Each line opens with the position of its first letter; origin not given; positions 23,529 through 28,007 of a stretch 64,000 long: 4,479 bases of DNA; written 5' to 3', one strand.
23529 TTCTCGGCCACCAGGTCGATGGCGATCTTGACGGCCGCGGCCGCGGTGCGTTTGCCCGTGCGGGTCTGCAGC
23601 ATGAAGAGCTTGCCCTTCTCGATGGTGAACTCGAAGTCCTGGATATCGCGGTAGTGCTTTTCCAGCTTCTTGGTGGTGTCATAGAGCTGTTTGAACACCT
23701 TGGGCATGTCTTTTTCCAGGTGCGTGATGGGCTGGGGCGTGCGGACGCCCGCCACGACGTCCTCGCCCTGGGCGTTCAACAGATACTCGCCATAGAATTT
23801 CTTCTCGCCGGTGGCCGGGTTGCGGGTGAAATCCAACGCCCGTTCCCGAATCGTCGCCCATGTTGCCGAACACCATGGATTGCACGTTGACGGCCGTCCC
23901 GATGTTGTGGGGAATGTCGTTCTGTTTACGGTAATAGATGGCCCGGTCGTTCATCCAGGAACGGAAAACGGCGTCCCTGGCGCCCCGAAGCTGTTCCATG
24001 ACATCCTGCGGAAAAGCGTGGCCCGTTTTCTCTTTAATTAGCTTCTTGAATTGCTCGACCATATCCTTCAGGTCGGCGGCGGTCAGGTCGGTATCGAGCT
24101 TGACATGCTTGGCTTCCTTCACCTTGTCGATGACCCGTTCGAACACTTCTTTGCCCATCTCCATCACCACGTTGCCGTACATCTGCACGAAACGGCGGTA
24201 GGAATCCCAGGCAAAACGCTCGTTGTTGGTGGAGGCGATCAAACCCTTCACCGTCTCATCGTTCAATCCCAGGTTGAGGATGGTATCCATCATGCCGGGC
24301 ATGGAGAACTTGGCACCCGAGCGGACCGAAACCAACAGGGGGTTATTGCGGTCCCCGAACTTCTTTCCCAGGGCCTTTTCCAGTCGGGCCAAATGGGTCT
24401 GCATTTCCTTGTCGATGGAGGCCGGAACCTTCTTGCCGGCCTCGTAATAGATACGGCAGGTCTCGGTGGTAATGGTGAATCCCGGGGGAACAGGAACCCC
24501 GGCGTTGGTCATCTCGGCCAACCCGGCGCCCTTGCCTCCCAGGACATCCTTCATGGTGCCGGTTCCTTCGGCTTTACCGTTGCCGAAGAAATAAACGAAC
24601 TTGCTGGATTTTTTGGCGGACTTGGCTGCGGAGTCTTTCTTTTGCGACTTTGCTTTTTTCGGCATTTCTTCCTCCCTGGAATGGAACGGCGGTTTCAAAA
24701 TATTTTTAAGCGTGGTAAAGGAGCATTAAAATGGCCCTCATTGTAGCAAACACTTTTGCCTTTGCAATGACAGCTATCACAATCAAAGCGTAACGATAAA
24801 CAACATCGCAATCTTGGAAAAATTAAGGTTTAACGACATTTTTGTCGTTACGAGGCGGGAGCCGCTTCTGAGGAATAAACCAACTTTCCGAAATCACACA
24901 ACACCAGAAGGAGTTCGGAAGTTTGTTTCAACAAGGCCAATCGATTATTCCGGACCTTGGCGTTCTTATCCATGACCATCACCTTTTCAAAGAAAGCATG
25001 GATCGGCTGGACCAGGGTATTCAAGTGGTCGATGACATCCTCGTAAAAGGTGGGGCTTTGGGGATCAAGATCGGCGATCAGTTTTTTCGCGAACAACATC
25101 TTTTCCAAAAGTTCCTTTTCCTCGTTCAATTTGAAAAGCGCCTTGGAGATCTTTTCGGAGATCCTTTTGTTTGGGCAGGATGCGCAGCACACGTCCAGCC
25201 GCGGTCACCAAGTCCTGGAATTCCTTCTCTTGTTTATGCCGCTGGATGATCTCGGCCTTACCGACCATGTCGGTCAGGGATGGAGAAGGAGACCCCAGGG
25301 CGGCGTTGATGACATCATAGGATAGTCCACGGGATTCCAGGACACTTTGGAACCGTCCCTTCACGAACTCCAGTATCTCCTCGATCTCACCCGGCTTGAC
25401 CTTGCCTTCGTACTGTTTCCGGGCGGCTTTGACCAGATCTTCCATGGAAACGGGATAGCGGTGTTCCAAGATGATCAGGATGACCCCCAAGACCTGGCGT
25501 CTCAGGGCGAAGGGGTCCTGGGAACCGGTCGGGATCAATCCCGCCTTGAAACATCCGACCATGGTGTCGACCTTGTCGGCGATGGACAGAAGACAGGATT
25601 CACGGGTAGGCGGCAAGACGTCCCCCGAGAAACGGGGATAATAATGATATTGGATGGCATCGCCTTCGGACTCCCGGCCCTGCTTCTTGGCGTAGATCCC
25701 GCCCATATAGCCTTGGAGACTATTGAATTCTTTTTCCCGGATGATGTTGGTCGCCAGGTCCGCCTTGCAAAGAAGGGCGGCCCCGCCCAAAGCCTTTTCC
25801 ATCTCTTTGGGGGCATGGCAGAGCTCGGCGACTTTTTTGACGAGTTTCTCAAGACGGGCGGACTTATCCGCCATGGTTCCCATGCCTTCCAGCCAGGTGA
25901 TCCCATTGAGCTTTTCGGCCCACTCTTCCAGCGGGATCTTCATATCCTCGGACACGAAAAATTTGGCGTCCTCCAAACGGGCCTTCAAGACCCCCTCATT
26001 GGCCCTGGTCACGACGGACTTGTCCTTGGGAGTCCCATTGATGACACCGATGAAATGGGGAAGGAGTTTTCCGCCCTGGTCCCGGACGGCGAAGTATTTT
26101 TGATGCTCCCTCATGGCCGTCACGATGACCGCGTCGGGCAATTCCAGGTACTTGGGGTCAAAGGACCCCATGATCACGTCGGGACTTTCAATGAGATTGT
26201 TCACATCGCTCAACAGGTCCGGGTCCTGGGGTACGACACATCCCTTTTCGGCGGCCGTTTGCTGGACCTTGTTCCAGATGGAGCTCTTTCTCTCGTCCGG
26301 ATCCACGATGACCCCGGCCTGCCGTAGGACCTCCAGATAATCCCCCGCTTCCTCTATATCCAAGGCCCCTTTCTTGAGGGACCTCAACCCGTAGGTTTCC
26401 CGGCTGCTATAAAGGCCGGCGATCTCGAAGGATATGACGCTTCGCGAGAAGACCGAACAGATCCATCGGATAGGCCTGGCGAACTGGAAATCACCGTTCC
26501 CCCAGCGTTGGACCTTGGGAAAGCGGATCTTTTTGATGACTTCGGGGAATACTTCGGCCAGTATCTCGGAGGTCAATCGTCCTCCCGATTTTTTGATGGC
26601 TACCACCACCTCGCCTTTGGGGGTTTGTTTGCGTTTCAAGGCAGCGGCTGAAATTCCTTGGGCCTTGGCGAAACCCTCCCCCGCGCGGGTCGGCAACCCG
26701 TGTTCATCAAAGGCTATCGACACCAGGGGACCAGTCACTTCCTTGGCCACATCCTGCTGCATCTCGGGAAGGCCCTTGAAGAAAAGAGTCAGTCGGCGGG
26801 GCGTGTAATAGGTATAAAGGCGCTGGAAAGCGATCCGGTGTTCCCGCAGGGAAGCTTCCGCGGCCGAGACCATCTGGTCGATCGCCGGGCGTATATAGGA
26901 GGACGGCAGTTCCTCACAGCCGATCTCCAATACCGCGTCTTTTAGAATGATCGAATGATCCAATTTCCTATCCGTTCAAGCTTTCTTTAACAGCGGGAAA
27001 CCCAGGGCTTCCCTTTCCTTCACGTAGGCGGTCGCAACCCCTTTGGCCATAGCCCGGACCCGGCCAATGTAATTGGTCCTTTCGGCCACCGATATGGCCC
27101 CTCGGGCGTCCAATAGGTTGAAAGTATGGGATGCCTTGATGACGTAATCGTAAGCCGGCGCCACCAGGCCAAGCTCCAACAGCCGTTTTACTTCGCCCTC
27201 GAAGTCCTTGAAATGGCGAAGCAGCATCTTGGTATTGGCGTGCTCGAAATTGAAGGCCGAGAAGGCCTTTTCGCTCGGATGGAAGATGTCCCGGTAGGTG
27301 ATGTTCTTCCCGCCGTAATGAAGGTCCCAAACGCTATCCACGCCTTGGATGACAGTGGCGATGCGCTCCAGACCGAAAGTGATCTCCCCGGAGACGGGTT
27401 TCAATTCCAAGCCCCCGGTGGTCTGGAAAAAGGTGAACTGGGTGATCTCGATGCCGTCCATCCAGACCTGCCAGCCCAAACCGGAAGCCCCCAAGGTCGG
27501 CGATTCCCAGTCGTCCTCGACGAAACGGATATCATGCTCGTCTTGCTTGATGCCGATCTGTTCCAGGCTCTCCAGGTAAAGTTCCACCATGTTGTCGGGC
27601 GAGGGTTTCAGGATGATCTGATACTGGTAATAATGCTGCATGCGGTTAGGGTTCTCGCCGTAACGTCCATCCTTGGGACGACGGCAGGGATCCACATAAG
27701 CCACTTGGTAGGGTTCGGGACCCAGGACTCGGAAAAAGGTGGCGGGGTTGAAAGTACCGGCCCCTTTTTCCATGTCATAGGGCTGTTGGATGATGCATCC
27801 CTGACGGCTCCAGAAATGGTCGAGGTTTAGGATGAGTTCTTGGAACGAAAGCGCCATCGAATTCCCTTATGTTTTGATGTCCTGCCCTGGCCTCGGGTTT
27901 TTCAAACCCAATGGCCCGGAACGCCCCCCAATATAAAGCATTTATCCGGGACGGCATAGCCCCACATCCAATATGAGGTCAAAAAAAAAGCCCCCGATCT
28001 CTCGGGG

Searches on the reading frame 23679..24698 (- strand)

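Call 80: search_protein_families(library=pfam, proteins=[window:23679-24698:-], max_evalue=0.01)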
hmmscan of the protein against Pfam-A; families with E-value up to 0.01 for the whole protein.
window:23679-24698:- (339 aa): 1 family
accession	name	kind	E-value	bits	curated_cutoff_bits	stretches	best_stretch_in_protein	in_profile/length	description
PF01326.24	PPDK_N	-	2.6e-37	129.3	27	2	93-301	75-198/328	Pyruvate phosphate dikinase, AMP/ATP-binding domain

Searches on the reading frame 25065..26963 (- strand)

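Call 80: search_protein_families(library=pfam, proteins=[window:25065-26963:-], max_evalue=0.01)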
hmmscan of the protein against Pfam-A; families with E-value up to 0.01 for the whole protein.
window:25065-26963:- (632 aa): 1 family
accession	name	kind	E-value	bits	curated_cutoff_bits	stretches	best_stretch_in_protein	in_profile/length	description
PF02092.22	tRNA_synt_2f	-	3e-185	617.6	29.2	1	11-556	2-535/536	Glycyl-tRNA synthetase beta subunit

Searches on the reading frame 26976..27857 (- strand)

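Call 80: search_protein_families(library=pfam, proteins=[window:26976-27857:-], max_evalue=0.01)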
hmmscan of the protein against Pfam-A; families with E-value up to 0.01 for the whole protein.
window:26976-27857:- (293 aa): 1 family
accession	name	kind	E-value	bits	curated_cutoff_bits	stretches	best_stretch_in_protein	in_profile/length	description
PF02091.20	tRNA-synt_2e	-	8.3e-141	468.5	27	1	5-283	1-278/278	Glycyl-tRNA synthetase alpha subunit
